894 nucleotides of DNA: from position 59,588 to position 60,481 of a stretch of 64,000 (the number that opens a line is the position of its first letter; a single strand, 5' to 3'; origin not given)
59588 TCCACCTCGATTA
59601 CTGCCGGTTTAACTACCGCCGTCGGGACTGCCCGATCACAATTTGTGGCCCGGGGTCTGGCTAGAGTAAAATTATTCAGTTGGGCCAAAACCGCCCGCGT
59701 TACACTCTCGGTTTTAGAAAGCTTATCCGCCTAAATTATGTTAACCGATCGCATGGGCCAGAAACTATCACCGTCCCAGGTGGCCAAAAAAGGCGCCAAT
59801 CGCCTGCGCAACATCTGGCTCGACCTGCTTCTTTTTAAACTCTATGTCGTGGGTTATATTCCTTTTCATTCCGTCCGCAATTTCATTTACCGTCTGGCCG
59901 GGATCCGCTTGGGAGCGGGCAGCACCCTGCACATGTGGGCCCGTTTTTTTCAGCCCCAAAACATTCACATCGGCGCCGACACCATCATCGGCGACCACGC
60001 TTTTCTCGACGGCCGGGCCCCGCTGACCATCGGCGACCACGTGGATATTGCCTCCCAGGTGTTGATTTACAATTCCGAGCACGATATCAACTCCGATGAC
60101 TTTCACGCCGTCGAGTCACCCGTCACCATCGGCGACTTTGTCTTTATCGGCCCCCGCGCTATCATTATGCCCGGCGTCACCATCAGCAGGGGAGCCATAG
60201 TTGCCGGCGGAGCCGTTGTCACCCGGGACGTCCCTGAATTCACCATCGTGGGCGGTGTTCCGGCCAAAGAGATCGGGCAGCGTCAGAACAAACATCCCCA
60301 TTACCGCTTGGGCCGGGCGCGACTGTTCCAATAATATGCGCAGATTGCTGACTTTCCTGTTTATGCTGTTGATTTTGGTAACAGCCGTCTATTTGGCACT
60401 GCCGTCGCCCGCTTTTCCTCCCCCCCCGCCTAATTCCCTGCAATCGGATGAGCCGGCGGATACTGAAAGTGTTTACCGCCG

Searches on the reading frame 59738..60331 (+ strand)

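Call 86: search_protein_families(library=ncbifam, proteins=[window:59738-60331:+], max_evalue=0.00001)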
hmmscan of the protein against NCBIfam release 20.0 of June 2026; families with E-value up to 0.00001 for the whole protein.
window:59738-60331:+ (198 aa): 34 families (the best 25 are shown)
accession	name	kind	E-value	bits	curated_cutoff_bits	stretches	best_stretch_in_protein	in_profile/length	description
NF007797.0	PRK10502.1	subfamily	5.4e-27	94.6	192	1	25-185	23-182/183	WcaF family extracellular polysaccharide biosynthesis acetyltransferase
NF007499.0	PRK10092.1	equivalog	1.5e-20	73.7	314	1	75-179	73-180/183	maltose O-acetyltransferase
TIGR03308.1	phn_thr-fam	hypoth_equivalog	6.5e-19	68.6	201.65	1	126-185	106-165/204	phosphonate metabolim protein, transferase hexapeptide repeat family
NF038307.1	EPS_acetyl_HpsU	equivalog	3.7e-18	65.7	305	1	38-178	34-174/178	hormogonium polysaccharide biosynthesis acetyltransferase HpsU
NF058585.1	HptprglPActTf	PfamEq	9.8e-18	64.3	300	1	128-186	106-164/172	heptaprenylglyceryl phosphate O-acetyltransferase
TIGR03532.1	DapD_Ac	equivalog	1.2e-17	64.3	231.75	1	77-185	118-217/231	2,3,4,5-tetrahydropyridine-2,6-dicarboxylate N-acetyltransferase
NF007240.0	PRK09677.1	equivalog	4.3e-16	59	243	1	70-184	60-186/192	putative lipopolysaccharide biosynthesis O-acetyl transferase WbbJ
NF033468.1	stregram_VatI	exception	6.8e-16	58.7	415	1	125-184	109-168/208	streptogramin A O-acetyltransferase Vat(I)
TIGR04008.1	WcaF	equivalog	8.9e-16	58.3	326.3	1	44-182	40-178/180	colanic acid biosynthesis acetyltransferase WcaF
NF000311.1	Vat_ABCDEFH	equivalog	6.3e-15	55.3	300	1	126-185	108-167/201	Vat family streptogramin A O-acetyltransferase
NF000490.1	chloram_CatB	equivalog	7.1e-15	54.9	350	1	111-184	91-166/210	type B chloramphenicol O-acetyltransferase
NF007076.0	PRK09527.1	equivalog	7.4e-15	54.9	347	1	70-189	70-192/203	galactoside O-acetyltransferase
TIGR03570.1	NeuD_NnaD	subfamily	3.7e-14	52.8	160.8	1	74-177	98-202/202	NeuD/PglB/VioB family sugar acetyltransferase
NF041874.1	EPS_EpsC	equivalog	1.4e-13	50.9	150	1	41-181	31-166/168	serine O-acetyltransferase EpsC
NF000504.1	stregram_VatH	exception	1.2e-12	48.2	475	1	117-183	106-172/216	streptogramin A O-acetyltransferase Vat(H)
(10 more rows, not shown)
